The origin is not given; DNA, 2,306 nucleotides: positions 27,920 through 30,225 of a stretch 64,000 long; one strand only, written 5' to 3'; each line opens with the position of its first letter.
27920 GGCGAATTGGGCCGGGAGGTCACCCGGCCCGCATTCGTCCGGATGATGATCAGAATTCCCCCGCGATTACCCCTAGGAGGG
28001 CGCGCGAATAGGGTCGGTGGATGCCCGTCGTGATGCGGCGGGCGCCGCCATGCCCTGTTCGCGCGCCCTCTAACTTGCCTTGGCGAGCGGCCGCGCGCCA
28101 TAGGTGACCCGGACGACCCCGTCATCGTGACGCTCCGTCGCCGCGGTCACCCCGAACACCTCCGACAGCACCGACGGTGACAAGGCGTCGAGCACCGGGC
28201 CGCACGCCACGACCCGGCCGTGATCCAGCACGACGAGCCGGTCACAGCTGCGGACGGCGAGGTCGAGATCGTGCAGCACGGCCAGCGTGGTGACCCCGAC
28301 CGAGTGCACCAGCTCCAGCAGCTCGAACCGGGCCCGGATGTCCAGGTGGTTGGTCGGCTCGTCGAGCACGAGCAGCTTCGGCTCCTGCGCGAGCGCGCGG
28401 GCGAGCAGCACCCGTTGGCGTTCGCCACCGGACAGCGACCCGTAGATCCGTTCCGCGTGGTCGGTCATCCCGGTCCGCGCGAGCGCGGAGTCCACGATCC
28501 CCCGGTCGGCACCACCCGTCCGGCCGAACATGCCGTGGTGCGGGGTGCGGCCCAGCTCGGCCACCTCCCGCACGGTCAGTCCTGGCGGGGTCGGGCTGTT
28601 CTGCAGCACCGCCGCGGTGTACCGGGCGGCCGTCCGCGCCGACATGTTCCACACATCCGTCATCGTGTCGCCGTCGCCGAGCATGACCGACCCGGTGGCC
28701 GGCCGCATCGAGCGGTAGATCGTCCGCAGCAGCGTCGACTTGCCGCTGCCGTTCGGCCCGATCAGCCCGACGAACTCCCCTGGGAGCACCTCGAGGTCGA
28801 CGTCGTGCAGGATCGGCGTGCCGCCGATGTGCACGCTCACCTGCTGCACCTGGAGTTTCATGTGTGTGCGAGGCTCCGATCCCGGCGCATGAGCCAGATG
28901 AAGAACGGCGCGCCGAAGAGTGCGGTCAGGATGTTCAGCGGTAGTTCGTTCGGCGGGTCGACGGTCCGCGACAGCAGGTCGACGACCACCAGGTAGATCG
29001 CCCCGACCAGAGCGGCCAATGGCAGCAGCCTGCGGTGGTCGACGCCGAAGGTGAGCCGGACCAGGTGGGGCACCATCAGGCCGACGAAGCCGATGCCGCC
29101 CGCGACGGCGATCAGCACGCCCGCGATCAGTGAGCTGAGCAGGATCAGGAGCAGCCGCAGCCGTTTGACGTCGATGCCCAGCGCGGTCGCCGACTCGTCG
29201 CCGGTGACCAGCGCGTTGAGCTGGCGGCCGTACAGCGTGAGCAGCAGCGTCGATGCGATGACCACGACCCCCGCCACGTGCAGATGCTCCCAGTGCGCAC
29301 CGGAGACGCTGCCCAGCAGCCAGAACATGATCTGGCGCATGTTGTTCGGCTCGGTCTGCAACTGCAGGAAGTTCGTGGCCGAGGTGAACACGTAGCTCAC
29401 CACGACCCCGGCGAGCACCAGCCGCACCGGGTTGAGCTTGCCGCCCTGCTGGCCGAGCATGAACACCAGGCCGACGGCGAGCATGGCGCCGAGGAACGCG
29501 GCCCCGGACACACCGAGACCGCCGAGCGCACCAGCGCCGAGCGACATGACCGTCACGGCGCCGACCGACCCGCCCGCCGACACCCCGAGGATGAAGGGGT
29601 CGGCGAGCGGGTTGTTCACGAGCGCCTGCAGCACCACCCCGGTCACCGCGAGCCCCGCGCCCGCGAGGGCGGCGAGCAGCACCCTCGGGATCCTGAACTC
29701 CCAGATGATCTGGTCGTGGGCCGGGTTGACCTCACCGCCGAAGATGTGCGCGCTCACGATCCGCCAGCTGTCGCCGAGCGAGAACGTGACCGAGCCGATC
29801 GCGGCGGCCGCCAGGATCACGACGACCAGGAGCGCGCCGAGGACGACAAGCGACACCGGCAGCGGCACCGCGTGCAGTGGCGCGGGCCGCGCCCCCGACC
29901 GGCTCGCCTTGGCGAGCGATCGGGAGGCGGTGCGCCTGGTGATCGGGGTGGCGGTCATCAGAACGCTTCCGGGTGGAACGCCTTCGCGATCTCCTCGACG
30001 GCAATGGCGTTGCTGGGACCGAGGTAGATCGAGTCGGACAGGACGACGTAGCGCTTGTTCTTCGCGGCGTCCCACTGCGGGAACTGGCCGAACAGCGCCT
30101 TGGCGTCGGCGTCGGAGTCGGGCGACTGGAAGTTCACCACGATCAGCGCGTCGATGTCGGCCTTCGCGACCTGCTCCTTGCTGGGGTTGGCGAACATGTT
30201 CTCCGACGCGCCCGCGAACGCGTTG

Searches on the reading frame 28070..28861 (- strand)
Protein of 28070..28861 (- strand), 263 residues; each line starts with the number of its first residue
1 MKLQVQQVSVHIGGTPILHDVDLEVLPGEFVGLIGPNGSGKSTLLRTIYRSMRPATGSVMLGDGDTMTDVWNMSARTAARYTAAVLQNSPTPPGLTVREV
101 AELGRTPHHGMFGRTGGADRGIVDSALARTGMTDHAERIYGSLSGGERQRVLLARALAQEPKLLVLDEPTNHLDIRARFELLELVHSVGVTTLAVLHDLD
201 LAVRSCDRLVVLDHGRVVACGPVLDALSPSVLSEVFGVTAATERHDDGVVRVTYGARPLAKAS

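Call 8: search_protein_families(library=pfam, proteins=[window:28070-28861:-], max_evalue=0.01)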
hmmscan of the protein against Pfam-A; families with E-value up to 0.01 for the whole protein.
window:28070-28861:- (263 aa): 8 families
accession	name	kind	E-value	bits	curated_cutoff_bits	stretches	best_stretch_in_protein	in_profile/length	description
PF00005.33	ABC_tran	-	1.3e-31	110.5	25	1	18-171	1-137/137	ABC transporter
PF13304.12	AAA_21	-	7e-11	43.2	27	2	30-49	1-20/304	AAA domain, putative AbiEii toxin, Type IV TA system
PF02463.25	SMC_N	-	3.5e-05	23.8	40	0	29-48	25-44/220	RecF/RecN/SMC N terminal domain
PF13191.12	AAA_16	-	0.00012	23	32.6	1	29-84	25-84/167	AAA ATPase domain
PF13671.12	AAA_33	-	0.00027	21.7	27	0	33-83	4-50/143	AAA domain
PF13555.12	AAA_29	-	0.0011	19.2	27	1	29-52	23-46/61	P-loop containing region of AAA domain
PF13401.12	AAA_22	-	0.0088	16.8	27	0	31-72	8-52/130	AAA domain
PF13558.12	SbcC_Walker_B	-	0.0094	16.6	27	0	130-185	20-88/90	SbcC/RAD50-like, Walker B motif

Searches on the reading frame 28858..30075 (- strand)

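Call 8: search_protein_families(library=pfam, proteins=[window:28858-30075:-], max_evalue=0.01)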
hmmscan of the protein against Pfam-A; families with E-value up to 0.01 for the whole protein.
window:28858-30075:- (405 aa): 2 families
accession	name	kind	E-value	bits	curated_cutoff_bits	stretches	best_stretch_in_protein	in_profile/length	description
PF01032.23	FecCD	-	9.9e-98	327.4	26.5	1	82-398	1-311/311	FecCD transport family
PF00950.22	ABC-3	-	1.4e-05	25.2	20.1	1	191-375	59-238/258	ABC 3 transport family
